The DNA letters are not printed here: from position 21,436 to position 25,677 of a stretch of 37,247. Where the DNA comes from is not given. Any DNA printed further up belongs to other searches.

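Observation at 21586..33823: Intact, structural-only, terminase-less phage particle cluster between housekeeping genes (GTA-like candidate)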

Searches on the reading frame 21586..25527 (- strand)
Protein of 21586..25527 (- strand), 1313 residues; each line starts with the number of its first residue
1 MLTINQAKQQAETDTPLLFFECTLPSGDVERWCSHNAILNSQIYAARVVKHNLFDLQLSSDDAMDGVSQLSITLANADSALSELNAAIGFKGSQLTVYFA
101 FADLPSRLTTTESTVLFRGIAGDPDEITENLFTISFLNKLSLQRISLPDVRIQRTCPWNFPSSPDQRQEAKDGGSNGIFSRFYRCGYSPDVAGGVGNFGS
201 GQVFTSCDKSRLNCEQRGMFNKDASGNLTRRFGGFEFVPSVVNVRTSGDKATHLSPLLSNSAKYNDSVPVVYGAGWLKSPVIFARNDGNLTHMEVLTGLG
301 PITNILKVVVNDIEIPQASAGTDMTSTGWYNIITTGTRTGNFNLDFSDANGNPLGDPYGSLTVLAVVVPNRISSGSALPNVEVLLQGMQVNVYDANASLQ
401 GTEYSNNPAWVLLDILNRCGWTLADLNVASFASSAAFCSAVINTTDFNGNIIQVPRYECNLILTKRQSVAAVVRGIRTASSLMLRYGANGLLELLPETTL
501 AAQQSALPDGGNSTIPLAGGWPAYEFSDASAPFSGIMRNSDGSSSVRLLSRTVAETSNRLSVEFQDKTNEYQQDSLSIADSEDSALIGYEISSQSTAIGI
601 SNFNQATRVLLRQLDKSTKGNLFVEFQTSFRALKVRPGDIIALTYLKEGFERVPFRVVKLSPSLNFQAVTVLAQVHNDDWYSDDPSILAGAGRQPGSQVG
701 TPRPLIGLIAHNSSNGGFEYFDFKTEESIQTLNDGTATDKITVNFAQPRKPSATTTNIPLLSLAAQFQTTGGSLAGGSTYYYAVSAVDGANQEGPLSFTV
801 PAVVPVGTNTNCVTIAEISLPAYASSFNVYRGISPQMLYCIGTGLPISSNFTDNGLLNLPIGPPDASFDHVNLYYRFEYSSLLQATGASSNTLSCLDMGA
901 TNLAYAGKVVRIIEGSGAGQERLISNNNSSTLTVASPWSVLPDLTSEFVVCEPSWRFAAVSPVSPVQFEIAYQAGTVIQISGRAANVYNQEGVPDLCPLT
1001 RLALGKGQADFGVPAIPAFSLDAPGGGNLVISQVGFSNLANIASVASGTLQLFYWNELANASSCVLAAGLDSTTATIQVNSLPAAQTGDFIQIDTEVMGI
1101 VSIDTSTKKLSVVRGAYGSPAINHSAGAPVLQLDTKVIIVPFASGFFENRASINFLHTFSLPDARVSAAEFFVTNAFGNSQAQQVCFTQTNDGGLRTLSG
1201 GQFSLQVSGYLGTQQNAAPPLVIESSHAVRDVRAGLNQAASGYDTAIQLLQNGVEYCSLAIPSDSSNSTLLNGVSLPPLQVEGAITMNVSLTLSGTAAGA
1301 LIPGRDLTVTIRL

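Call 7: search_protein_families(library=pfam, proteins=[window:21586-25527:-], max_evalue=0.1)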
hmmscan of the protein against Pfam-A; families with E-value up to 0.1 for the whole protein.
window:21586-25527:- (1313 aa): 1 family
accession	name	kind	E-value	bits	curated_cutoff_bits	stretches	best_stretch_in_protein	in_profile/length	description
PF13550.12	Phage-tail_3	-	1.9e-09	38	23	1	538-644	48-149/164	Putative phage tail protein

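Call 8: search_protein_families(library=phrogs, proteins=[window:21586-25527:-], max_evalue=0.1)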
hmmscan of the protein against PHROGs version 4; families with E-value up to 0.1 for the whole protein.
window:21586-25527:- (1313 aa): 11 families
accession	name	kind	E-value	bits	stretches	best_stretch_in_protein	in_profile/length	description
phrog_31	-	tail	9.1e-25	87.6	2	362-478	476-606/1565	central tail fiber J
phrog_1101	-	tail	2e-18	66.7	2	551-659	334-442/1405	tail protein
phrog_1727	-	tail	3.8e-09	35.8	2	560-653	401-493/1174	tail protein and host specificity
phrog_4406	-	head and packaging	3e-07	28.4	1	1065-1134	1283-1352/3231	virion structural protein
phrog_2148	-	tail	1.3e-05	24.7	1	402-645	15-228/901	tail fiber protein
phrog_9851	-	tail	3.3e-05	22.8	1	1025-1134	768-871/1092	tail fiber protein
phrog_6284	-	tail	3.5e-05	22.8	1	552-660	271-379/1280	tail protein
phrog_7578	-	unknown function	0.00012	22.3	1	1061-1130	23-97/300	-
phrog_11439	-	tail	0.00042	19.6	1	1060-1130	198-272/775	tail fiber protein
phrog_7997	-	tail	0.003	17.2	1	557-643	100-185/589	tail protein and host specificity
phrog_778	-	tail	0.04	14.3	0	887-939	174-226/287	tail assembly protein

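Call 35: find_homologous_proteins(query=window:21586-25527:-, max_evalue=1e-10)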
Query window:21586-25527:- (1313 aa): 2037 proteins with E <= 1e-10 among 8000 candidates; the best 120 are listed.
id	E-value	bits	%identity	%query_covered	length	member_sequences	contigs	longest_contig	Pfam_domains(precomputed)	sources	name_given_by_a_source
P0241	0.0e+0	2928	100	100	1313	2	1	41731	PF13550.14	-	-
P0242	0.0e+0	2581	87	100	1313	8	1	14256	PF13550.14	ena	-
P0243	0.0e+0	2529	84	100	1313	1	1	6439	PF13550.14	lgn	-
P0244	0.0e+0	2484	83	100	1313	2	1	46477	PF13550.14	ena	-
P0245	0.0e+0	2407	81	100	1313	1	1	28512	PF13550.14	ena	-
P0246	0.0e+0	2385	80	100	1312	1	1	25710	PF13550.14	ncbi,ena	-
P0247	0.0e+0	2381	84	95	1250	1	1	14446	PF13550.14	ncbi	ncbi:MAG: phage tail protein [Bryobacteraceae bacterium]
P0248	0.0e+0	2324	82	94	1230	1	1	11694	PF13550.14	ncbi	ncbi:MAG: phage tail protein, partial [Bryobacteraceae bacterium]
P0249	0.0e+0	2059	69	100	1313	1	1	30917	PF13550.14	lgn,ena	-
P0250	0.0e+0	2034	67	100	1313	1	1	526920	PF13550.14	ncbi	-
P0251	0.0e+0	2031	68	100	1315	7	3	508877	PF13550.14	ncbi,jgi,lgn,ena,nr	ncbi:MAG TPA: phage tail protein [Bryobacteraceae bacterium]|nr:phage tail protein [Bryobacteraceae 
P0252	0.0e+0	2020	68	100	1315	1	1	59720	PF13550.14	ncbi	-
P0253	0.0e+0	2011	68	100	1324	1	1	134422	PF13550.14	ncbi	-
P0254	0.0e+0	1995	67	100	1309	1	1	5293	PF13550.14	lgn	-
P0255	0.0e+0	1995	67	100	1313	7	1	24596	PF13550.14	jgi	-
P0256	0.0e+0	1991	67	100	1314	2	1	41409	PF13550.14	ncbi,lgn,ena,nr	ncbi:MAG: phage tail protein [Acidobacteriaceae bacterium]|nr:phage tail protein [Acidobacteriaceae 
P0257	0.0e+0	1991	66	100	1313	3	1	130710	PF13550.14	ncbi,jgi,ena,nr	ncbi:MAG: hypothetical protein JO340_21310 [Acidobacteriaceae bacterium]|nr:hypothetical protein [Ac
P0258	0.0e+0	1990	66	100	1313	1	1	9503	PF13550.14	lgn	-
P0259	0.0e+0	1990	67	100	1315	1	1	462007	PF13550.14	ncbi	-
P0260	0.0e+0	1990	67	100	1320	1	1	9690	PF13550.14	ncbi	ncbi:MAG: phage tail protein [Bryobacteraceae bacterium]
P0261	0.0e+0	1990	67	100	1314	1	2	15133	PF13550.14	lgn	-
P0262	0.0e+0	1989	66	100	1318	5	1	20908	PF13550.14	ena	-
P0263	0.0e+0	1988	67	100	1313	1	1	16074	PF13550.14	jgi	jgi:Putative phage tail protein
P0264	0.0e+0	1979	66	100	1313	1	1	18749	PF13550.14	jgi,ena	jgi:hypothetical protein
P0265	0.0e+0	1976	66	100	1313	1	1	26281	PF13550.14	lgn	-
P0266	0.0e+0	1971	66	100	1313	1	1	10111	PF13550.14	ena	-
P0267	0.0e+0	1968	66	100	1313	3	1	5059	PF13550.14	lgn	-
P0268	0.0e+0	1967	66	100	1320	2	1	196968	PF13550.14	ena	-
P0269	0.0e+0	1965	66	100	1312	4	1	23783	PF13550.14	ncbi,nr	ncbi:MAG: phage tail protein [Acidobacteriaceae bacterium]|nr:phage tail protein [Acidobacteriaceae 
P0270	0.0e+0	1964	66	100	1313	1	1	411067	PF13550.14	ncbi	-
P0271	0.0e+0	1964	66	100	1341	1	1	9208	PF13550.14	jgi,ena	jgi:hypothetical protein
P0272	0.0e+0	1963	66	100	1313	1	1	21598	PF13550.14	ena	-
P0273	0.0e+0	1960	66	100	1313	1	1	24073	PF13550.14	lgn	-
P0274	0.0e+0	1959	65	100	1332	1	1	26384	PF13550.14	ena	-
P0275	0.0e+0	1959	66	100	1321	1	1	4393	PF13550.14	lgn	-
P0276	0.0e+0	1959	66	100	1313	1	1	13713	PF13550.14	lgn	-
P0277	0.0e+0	1956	66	100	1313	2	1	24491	PF13550.14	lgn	-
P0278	0.0e+0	1953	65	100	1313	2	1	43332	PF13550.14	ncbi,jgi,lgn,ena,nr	ncbi:MAG: hypothetical protein JO138_13195 [Acidobacteriaceae bacterium]|nr:hypothetical protein [Ac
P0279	0.0e+0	1953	65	100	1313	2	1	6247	PF13550.14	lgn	-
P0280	0.0e+0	1949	65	100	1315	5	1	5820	PF13550.14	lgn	-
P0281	0.0e+0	1949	66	100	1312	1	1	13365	PF13550.14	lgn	-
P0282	0.0e+0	1946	65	100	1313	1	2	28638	PF13550.14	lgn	-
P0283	0.0e+0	1945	65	100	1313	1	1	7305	PF13550.14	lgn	-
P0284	0.0e+0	1942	65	100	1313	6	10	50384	PF13550.14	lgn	-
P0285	0.0e+0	1936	66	100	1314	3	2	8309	PF13550.14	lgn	-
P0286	0.0e+0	1935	65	100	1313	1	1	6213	PF13550.14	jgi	jgi:hypothetical protein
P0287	0.0e+0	1934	65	100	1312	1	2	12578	PF13550.14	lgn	-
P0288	0.0e+0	1934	64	100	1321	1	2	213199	PF13550.14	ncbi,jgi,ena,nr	ncbi:MAG: phage tail protein [Acidobacteriaceae bacterium]|nr:phage tail protein [Acidobacteriaceae 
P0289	0.0e+0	1934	65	100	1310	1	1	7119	PF13550.14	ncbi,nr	ncbi:MAG: hypothetical protein JO061_19195 [Acidobacteriaceae bacterium]|nr:hypothetical protein [Ac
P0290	0.0e+0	1933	65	100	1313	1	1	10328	PF13550.14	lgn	-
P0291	0.0e+0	1933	66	100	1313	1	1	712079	PF13550.14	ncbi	-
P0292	0.0e+0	1931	65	100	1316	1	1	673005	PF13550.14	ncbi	-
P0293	0.0e+0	1930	65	100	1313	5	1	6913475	PF13550.14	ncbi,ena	-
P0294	0.0e+0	1930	65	100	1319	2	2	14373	PF13550.14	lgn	-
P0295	0.0e+0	1930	65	100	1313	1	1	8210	PF13550.14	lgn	-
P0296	0.0e+0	1929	65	100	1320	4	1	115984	PF13550.14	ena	-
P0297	0.0e+0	1929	65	100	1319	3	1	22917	PF13550.14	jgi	jgi:hypothetical protein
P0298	0.0e+0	1929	64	100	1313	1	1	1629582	PF13550.14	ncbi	-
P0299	0.0e+0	1928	65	100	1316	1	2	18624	PF13550.14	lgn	-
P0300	0.0e+0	1927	65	100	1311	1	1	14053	PF13550.14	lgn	-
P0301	0.0e+0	1926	65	100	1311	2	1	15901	PF13550.14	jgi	jgi:hypothetical protein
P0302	0.0e+0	1925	65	100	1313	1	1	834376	PF13550.14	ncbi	-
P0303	0.0e+0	1924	65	100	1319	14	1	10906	PF13550.14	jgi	jgi:hypothetical protein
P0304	0.0e+0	1923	64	100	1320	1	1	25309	PF13550.14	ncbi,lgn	ncbi:MAG: phage tail protein [Bryobacteraceae bacterium]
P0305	0.0e+0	1922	64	100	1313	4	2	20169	PF13550.14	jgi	jgi:hypothetical protein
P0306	0.0e+0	1921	65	100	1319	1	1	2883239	PF13550.14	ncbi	-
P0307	0.0e+0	1920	65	100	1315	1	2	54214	PF13550.14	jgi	jgi:hypothetical protein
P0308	0.0e+0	1919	65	100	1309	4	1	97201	PF13550.14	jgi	jgi:hypothetical protein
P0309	0.0e+0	1919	65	100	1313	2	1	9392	PF13550.14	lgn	-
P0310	0.0e+0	1918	65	100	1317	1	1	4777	PF13550.14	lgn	-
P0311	0.0e+0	1916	65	100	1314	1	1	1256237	PF13550.14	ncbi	-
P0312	0.0e+0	1916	65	100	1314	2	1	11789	PF13550.14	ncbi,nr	ncbi:MAG: hypothetical protein JO210_05640 [Acidobacteriaceae bacterium]|nr:hypothetical protein [Ac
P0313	0.0e+0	1915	65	100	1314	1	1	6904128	PF13550.14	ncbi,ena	-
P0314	0.0e+0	1913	65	100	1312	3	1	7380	PF13550.14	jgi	jgi:hypothetical protein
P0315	0.0e+0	1913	64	100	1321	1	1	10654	PF13550.14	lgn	-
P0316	0.0e+0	1912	65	100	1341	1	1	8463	PF13550.14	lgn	-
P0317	0.0e+0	1911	64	100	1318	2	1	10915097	PF13550.14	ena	-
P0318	0.0e+0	1911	64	100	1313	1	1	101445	PF13550.14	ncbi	-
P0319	0.0e+0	1910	64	100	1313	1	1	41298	PF13550.14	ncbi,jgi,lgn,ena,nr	ncbi:MAG TPA: phage tail protein [Bryobacteraceae bacterium]|nr:phage tail protein [Bryobacteraceae 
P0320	0.0e+0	1910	65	100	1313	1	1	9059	PF13550.14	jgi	jgi:hypothetical protein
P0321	0.0e+0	1908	64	100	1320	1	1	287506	PF13550.14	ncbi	-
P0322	0.0e+0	1908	65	100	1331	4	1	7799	PF13550.14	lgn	-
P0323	0.0e+0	1906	64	100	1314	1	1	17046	PF13550.14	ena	-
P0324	0.0e+0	1905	64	100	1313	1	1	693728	PF13550.14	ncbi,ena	-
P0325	0.0e+0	1902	65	100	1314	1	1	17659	PF13550.14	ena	-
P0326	0.0e+0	1901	64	100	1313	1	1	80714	PF13550.14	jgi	jgi:hypothetical protein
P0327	0.0e+0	1900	67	95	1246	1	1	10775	PF13550.14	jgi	jgi:Putative phage tail protein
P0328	0.0e+0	1900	65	100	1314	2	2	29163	PF13550.14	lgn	-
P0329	0.0e+0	1900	65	100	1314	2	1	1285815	PF13550.14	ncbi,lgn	-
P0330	0.0e+0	1899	64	100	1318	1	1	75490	PF13550.14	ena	-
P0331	0.0e+0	1899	64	100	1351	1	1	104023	PF13550.14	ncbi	-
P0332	0.0e+0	1897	65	100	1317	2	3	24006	PF13550.14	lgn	-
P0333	0.0e+0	1896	64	100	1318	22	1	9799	PF13550.14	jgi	-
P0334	0.0e+0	1895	64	100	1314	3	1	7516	PF13550.14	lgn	-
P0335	0.0e+0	1895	63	100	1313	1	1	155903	PF13550.14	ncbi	-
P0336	0.0e+0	1895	65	100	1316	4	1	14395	PF13550.14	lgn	-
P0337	0.0e+0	1894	64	100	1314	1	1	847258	PF13550.14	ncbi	-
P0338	0.0e+0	1894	64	100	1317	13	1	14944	PF13550.14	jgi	jgi:putative tail protein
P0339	0.0e+0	1893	64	100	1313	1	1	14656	PF13550.14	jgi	jgi:hypothetical protein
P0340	0.0e+0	1888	63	100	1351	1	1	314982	PF13550.14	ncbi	-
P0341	0.0e+0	1888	63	100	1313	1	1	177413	PF13550.14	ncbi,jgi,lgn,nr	ncbi:MAG TPA: phage tail protein [Bryobacteraceae bacterium]|jgi:hypothetical protein|nr:phage tail 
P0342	0.0e+0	1888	64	100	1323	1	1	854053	PF13550.14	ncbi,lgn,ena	-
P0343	0.0e+0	1887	63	100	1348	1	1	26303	PF13550.14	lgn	-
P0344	0.0e+0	1886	64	100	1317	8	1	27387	PF13550.14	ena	-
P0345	0.0e+0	1886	64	100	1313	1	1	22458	PF13550.14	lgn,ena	-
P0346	0.0e+0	1886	64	100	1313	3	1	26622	PF13550.14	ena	-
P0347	0.0e+0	1885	64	100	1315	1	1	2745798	PF13550.14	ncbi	-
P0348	0.0e+0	1877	63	100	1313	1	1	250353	PF13550.14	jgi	jgi:hypothetical protein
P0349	0.0e+0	1875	63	100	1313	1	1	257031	PF13550.14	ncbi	-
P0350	0.0e+0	1875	62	100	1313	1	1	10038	PF13550.14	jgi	jgi:hypothetical protein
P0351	0.0e+0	1873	64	100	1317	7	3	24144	PF13550.14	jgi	jgi:hypothetical protein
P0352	0.0e+0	1872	62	100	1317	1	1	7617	PF13550.14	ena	-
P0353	0.0e+0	1870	63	100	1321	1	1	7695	PF13550.14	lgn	-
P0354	0.0e+0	1870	64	100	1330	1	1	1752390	PF13550.14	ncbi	-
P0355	0.0e+0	1866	63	100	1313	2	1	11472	PF13550.14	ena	-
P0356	0.0e+0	1865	63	100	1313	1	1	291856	PF13550.14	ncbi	-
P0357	0.0e+0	1860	64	100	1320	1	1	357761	PF13550.14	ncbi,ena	-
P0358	0.0e+0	1859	64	97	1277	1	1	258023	PF13550.14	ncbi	-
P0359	0.0e+0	1857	63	100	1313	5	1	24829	PF13550.14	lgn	-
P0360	0.0e+0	1855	63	100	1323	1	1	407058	PF13550.14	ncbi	-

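Call 36: find_encoding_contigs(protein=P0244, flank=10000, max_places=3)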
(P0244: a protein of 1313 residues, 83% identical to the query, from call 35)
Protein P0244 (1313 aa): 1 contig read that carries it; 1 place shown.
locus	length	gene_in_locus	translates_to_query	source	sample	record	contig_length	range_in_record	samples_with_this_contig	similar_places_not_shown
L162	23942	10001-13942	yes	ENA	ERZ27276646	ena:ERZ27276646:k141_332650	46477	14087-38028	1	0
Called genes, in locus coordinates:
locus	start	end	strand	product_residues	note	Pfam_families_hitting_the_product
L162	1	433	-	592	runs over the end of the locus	-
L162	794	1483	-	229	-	PF06325:PrmA, PF05175:MTS (weak), PF08241:Methyltransf_11, PF13649:Methyltransf_25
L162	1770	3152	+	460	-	-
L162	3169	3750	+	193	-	-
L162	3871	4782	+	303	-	PF25209:Phage_capsid_4 (weak)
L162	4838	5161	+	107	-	-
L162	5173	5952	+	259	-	-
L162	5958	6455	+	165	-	-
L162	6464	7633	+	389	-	-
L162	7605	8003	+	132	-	-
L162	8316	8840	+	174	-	-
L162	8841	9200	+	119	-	PF09343:DUF2460 (weak)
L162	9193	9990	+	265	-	-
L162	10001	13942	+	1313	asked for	PF13550:Phage-tail_3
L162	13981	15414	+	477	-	PF00474:SSF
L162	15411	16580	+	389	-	PF00557:Peptidase_M24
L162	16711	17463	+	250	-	PF01590:GAF, PF13185:GAF_2, PF13492:GAF_3, PF03861:ANTAR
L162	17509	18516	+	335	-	PF00561:Abhydrolase_1, PF12146:Hydrolase_4, PF12697:Abhydrolase_6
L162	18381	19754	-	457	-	PF13187:Fer4_9 (faint), PF00037:Fer4 (weak), PF12797:Fer4_2 (faint), PF12837:Fer4_6 (faint), PF12838:Fer4_7 (weak), PF13183:Fer4_8, PF13534:Fer4_17, PF02754:CCG, +1 more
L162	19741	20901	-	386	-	PF01565:FAD_binding_4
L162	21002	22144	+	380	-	PF02771:Acyl-CoA_dh_N, PF02770:Acyl-CoA_dh_M, PF00441:Acyl-CoA_dh_1, PF08028:Acyl-CoA_dh_2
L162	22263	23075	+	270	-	PF00009:GTP_EFTU (faint), PF03308:MeaB, PF02492:cobW (faint)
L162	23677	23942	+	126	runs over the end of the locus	-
